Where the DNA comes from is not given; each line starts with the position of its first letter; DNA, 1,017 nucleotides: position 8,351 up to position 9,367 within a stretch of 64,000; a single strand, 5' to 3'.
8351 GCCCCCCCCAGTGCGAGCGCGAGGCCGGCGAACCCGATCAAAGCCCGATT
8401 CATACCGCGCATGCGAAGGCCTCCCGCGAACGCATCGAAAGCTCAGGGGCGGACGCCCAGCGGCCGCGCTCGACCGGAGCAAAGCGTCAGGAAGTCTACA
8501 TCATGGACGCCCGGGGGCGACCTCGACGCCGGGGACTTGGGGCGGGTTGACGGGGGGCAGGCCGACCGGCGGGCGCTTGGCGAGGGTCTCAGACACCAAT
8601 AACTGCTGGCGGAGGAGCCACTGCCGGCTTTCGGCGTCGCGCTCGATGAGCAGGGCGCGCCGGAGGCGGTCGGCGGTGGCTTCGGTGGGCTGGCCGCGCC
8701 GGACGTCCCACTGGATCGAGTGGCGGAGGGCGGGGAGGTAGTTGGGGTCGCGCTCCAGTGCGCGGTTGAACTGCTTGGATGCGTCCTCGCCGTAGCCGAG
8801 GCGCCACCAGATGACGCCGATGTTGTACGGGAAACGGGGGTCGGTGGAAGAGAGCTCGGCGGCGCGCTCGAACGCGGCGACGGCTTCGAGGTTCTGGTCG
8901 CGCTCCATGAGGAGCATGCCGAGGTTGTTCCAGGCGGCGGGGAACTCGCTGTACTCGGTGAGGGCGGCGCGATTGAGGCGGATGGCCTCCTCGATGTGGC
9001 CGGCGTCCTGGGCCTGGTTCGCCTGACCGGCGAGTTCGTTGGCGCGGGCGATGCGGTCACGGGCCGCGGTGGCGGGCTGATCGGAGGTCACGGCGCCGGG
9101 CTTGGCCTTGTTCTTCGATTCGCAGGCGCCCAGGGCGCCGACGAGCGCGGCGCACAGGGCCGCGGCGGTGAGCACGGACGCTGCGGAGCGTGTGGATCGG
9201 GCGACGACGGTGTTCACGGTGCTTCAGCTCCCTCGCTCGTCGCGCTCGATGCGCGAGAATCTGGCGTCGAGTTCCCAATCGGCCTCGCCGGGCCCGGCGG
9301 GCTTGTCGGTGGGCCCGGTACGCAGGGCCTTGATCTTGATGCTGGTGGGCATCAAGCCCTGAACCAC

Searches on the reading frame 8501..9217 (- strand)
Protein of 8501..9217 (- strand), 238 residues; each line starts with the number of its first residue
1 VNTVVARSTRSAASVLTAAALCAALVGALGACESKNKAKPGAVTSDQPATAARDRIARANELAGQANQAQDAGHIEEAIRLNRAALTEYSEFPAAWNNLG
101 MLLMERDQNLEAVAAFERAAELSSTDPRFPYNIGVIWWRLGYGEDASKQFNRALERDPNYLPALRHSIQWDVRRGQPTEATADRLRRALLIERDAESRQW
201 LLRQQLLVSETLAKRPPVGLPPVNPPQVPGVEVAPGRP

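Call 20: search_protein_families(library=pfam, proteins=[window:8501-9217:-], max_evalue=0.001)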
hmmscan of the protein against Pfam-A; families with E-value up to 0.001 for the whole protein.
window:8501-9217:- (238 aa): 10 families
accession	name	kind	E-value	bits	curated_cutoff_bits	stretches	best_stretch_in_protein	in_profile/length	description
PF07719.23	TPR_2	-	1.9e-11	43.6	27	1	93-124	1-32/34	Tetratricopeptide repeat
PF00515.34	TPR_1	-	5.3e-10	39.1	27.8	1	94-125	2-33/34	Tetratricopeptide repeat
PF13432.12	TPR_16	-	1.9e-09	38.3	32.7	2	65-127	3-65/65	Tetratricopeptide repeat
PF13414.12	TPR_11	-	3.9e-08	33.3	26.8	0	102-141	3-42/42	TPR repeat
PF13181.12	TPR_8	-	6.7e-08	32.5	25.7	0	95-124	3-32/34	Tetratricopeptide repeat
PF14559.12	TPR_19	-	4.9e-07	30.4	25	0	71-128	3-60/68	Tetratricopeptide repeat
PF23914.1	TPR_CcmH_CycH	-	7.9e-05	23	42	0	83-127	40-84/158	Cytochrome c-type biogenesis protein H TPR domain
PF13428.12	TPR_14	-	0.00012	22.9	23.5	0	93-128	1-36/44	Tetratricopeptide repeat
PF13424.12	TPR_12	-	0.00028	21.5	30.1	0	94-149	4-58/77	Tetratricopeptide repeat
PF13431.12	TPR_17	-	0.00077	20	24.4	0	84-113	4-33/34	Tetratricopeptide repeat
